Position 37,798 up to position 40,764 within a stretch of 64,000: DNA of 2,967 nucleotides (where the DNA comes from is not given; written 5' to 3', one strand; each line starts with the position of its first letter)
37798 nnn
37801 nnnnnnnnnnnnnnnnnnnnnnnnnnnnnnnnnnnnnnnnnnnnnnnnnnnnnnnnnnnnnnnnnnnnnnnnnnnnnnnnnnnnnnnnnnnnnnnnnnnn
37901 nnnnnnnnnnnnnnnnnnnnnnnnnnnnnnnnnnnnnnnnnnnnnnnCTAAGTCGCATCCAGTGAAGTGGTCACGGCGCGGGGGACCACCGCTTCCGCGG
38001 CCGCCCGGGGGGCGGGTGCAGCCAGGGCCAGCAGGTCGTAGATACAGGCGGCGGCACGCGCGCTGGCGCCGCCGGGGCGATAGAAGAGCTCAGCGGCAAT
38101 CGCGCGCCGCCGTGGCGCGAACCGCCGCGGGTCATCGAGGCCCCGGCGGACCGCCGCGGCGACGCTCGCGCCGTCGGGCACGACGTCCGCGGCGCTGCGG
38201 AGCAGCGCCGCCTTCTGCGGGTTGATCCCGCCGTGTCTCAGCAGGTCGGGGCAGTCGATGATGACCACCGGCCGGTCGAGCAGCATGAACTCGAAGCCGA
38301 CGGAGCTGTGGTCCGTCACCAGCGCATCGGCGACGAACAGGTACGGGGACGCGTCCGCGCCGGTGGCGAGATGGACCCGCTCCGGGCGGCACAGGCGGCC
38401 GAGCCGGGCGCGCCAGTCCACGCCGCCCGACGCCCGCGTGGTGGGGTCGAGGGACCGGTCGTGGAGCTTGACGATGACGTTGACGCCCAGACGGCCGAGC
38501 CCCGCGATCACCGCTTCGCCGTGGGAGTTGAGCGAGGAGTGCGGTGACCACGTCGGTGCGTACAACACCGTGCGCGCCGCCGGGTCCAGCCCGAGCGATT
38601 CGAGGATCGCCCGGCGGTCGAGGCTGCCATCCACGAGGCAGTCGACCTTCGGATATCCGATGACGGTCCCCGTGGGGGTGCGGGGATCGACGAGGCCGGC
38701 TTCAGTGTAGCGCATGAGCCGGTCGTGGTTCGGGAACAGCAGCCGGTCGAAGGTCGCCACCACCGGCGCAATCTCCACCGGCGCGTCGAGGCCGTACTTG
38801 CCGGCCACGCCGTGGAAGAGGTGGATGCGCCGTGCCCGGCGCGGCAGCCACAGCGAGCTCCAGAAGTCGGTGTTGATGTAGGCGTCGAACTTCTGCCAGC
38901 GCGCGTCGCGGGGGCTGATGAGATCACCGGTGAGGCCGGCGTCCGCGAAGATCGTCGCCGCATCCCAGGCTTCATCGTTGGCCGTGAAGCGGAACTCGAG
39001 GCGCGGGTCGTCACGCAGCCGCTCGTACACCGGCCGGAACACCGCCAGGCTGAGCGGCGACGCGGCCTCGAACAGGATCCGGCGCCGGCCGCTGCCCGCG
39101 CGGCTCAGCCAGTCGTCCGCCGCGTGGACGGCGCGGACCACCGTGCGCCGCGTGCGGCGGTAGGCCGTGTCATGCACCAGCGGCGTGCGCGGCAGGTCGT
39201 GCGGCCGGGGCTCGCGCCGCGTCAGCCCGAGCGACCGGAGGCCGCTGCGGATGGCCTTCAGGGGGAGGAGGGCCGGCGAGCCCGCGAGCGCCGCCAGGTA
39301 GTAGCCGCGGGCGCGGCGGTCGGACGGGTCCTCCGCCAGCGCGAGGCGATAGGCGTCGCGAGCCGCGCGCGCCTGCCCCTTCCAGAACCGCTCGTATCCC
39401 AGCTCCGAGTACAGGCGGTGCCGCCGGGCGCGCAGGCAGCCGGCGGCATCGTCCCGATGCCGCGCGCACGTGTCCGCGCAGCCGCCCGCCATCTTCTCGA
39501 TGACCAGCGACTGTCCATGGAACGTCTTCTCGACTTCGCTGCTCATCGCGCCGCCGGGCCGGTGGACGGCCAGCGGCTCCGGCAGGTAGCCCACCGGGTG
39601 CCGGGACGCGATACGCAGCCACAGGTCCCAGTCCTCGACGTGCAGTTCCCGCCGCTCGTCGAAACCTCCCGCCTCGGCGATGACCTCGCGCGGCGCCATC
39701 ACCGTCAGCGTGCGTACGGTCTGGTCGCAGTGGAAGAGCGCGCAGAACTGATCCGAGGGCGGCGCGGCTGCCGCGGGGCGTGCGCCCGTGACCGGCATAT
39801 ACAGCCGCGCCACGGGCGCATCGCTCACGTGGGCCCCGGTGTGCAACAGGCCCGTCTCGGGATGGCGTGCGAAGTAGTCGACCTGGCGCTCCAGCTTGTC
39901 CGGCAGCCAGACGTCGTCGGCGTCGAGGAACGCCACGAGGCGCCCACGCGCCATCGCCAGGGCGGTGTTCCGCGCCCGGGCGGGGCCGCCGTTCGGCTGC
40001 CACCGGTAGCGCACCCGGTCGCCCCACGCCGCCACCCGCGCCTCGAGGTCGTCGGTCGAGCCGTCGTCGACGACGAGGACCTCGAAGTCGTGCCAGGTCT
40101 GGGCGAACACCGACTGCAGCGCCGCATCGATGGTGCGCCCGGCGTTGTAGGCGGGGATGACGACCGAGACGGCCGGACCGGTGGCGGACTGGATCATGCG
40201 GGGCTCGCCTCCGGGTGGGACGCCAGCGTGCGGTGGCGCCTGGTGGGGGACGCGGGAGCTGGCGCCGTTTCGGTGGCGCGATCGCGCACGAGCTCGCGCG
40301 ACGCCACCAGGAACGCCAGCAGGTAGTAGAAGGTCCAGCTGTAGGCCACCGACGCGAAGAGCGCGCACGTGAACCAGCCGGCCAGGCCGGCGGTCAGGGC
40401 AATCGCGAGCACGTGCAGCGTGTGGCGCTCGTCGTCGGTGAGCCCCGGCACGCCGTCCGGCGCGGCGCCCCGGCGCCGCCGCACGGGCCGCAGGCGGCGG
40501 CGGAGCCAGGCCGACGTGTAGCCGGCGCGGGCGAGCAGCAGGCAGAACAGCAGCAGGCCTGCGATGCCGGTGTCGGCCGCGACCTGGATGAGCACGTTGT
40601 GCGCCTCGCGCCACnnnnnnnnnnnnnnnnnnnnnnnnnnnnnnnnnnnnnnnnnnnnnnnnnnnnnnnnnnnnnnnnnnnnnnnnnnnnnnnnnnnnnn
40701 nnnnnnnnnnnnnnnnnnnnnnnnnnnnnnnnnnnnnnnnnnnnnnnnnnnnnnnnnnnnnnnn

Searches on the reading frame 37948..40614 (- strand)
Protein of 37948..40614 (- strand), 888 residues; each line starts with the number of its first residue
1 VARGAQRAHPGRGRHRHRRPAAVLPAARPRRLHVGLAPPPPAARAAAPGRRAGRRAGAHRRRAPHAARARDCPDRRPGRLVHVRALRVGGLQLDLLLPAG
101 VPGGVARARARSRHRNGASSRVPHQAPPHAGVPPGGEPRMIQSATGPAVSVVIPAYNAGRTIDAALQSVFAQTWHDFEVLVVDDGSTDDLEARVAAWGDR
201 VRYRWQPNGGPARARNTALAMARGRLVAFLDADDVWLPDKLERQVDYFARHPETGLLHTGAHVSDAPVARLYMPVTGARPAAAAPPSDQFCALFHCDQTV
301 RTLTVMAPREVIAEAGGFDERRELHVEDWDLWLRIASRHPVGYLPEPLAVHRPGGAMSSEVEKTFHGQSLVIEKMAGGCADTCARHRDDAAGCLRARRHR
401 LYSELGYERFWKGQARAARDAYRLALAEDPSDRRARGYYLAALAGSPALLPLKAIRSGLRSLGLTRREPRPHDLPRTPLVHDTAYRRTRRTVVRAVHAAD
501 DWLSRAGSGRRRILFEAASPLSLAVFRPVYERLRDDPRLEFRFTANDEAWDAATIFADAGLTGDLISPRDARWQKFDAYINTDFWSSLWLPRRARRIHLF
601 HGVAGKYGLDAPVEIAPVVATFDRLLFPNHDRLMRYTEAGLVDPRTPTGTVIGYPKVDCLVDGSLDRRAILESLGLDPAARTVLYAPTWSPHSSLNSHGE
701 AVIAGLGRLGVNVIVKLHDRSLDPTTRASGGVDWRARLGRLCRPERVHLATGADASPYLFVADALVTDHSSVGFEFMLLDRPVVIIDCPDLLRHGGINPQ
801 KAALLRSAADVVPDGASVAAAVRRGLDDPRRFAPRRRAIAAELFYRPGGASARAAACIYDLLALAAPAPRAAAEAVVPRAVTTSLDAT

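Call 5: search_protein_families(library=pfam, proteins=[window:37948-40614:-], max_evalue=0.01)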
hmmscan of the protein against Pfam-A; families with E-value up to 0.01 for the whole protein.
window:37948-40614:- (888 aa): 5 families
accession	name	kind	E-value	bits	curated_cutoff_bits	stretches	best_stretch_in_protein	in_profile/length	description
PF00535.33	Glycos_transf_2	-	8.5e-34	117.3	23.3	1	150-259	1-114/168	Glycosyl transferase family 2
PF13641.12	Glyco_tranf_2_3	-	3.7e-15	57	27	1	147-348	1-208/230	Glycosyltransferase like family 2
PF04464.20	Glyphos_transf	-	1.2e-14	54.5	22.1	1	651-785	162-291/367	CDP-Glycerol:Poly(glycerophosphate) glycerophosphotransferase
PF10111.15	Glyco_tranf_2_2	-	1.3e-14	54.8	27.3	1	150-246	1-104/276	Glycosyltransferase like family 2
PF13632.12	Glyco_trans_2_3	-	0.00046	20.5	27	1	227-399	2-145/198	Glycosyl transferase family group 2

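Call 9: search_protein_families(library=ncbifam, proteins=[window:37948-40614:-], max_evalue=0.001)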
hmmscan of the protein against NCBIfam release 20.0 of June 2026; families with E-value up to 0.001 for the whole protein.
window:37948-40614:- (888 aa): 23 families
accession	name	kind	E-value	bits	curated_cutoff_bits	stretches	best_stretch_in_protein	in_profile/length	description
NF047683.1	TeichurnBiosyTuaG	equivalog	6.3e-28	98.1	400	1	145-251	4-114/252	teichuronic acid biosynthesis protein TuaG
NF007482.0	PRK10073.1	equivalog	4.5e-22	78.5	423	1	147-244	6-106/334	glycosyltransferase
NF041875.1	EPS_EpsD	equivalog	1.1e-21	77.6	370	1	149-337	1-191/325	exopolysaccharide biosynthesis glycosyltransferase EpsD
TIGR03965.1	mycofact_glyco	equivalog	9.3e-19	67.6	280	1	144-357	71-286/467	mycofactocin biosynthesis glycosyltransferase MftF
NF053739.1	GlytfEpsEBac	equivalog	5.3e-18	65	450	1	147-343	1-193/265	glycosyltransferase EpsE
TIGR03937.1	PgaC_IcaA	equivalog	1e-13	51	422.3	1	142-255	40-157/407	poly-beta-1,6-N-acetyl-D-glucosamine synthase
NF050050.1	ProtGlycPglI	equivalog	4.2e-13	49.4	500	1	147-245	2-105/306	GalNAc(5)-diNAcBac-PP-undecaprenol beta-1,3-glucosyltransferase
TIGR04283.1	glyco_like_mftF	equivalog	4.2e-13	49.4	182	1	149-349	1-183/221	TIGR04283 family arsenosugar biosynthesis glycosyltransferase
NF038302.1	EPS_HpsE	equivalog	1.1e-11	44.3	300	1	149-256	3-119/307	hormogonium polysaccharide biosynthesis glycosyltransferase HpsE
NF038299.1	EPS_HpsN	equivalog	2.1e-10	40.1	425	1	147-257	1-115/317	hormogonium polysaccharide biosynthesis glycosyltransferase HpsN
TIGR04017.1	WcaA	equivalog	2.5e-10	40.4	495.75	1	146-246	4-108/279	colanic acid biosynthesis glycosyltransferase WcaA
NF007453.0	PRK10018.1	equivalog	2.7e-10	40.4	382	1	146-247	5-110/280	colanic acid biosynthesis glycosyltransferase WcaA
NF041394.1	GtaseAglG_Halo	equivalog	1.4e-09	37.6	440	1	149-250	3-109/304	glucosyl-dolichyl phosphate glucuronosyltransferase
NF010496.0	PRK13915.1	equivalog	1.6e-08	34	262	1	142-233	26-126/307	glucosyl-3-phosphoglycerate synthase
TIGR03111.1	glyc2_xrt_Gpos1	hypoth_equivalog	1.3e-07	30.8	363.95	1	143-261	45-168/439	TIGR03111 family XrtG-associated glycosyltransferase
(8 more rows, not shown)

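Call 21: search_solved_structures(query=window:37948-40197:-, max_evalue=1, show_alignments=3)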
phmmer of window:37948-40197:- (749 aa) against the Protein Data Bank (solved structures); distinct sequences matched with E-value up to 1: 36.
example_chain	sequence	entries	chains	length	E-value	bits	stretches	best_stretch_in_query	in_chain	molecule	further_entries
2z87_A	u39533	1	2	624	7.4e-22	80.4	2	7-117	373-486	Chondroitin synthase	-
2z86_A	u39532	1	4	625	7.4e-22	80.4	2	7-117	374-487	Chondroitin synthase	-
9jma_A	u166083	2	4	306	6.5e-14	54.1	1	10-218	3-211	GalNAc(5)-diNAcBac-PP-undecaprenol beta-1,3-glucosyltransferase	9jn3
5hea_A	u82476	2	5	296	1e-13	53.4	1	7-96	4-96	Putative glycosyltransferase (GalT1)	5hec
8vh7_A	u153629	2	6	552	7.7e-13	50.6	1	5-116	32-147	Heparosan synthase B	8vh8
8viw_A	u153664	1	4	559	7.8e-13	50.5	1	5-116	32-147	Heparosan synthase B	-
3l7m_A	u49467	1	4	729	3.6e-12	48.3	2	10-96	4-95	Teichoic acid biosynthesis protein F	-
3l7j_A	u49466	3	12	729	4.4e-12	48.1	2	10-96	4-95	Teichoic acid biosynthesis protein F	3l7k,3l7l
3l7i_A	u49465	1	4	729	4.5e-12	48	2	10-96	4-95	Teichoic acid biosynthesis protein F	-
1h7l_A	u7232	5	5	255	1.3e-11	46.5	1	8-163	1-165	SPORE COAT POLYSACCHARIDE BIOSYNTHESIS PROTEIN SPSA | PROTEIN (SPORE COAT POLYSACCHARIDE BIOSYNTHESIS PROTEIN SPSA)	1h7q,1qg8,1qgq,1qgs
3bcv_A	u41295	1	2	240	2.4e-10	42.3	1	8-97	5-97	Putative glycosyltransferase protein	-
5tze_C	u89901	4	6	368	1.9e-09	39.4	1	11-115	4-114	Glycosyl transferase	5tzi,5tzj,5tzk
5tz8_A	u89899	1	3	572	4.1e-09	38.2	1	11-114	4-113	Glycosyl transferase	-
6h1j_A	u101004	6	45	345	1.8e-08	36.1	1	8-108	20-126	Probable ss-1,3-N-acetylglucosaminyltransferase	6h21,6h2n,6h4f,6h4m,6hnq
6yv7_B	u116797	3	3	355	3.8e-08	35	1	7-110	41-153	Glycosyl transferase, family 2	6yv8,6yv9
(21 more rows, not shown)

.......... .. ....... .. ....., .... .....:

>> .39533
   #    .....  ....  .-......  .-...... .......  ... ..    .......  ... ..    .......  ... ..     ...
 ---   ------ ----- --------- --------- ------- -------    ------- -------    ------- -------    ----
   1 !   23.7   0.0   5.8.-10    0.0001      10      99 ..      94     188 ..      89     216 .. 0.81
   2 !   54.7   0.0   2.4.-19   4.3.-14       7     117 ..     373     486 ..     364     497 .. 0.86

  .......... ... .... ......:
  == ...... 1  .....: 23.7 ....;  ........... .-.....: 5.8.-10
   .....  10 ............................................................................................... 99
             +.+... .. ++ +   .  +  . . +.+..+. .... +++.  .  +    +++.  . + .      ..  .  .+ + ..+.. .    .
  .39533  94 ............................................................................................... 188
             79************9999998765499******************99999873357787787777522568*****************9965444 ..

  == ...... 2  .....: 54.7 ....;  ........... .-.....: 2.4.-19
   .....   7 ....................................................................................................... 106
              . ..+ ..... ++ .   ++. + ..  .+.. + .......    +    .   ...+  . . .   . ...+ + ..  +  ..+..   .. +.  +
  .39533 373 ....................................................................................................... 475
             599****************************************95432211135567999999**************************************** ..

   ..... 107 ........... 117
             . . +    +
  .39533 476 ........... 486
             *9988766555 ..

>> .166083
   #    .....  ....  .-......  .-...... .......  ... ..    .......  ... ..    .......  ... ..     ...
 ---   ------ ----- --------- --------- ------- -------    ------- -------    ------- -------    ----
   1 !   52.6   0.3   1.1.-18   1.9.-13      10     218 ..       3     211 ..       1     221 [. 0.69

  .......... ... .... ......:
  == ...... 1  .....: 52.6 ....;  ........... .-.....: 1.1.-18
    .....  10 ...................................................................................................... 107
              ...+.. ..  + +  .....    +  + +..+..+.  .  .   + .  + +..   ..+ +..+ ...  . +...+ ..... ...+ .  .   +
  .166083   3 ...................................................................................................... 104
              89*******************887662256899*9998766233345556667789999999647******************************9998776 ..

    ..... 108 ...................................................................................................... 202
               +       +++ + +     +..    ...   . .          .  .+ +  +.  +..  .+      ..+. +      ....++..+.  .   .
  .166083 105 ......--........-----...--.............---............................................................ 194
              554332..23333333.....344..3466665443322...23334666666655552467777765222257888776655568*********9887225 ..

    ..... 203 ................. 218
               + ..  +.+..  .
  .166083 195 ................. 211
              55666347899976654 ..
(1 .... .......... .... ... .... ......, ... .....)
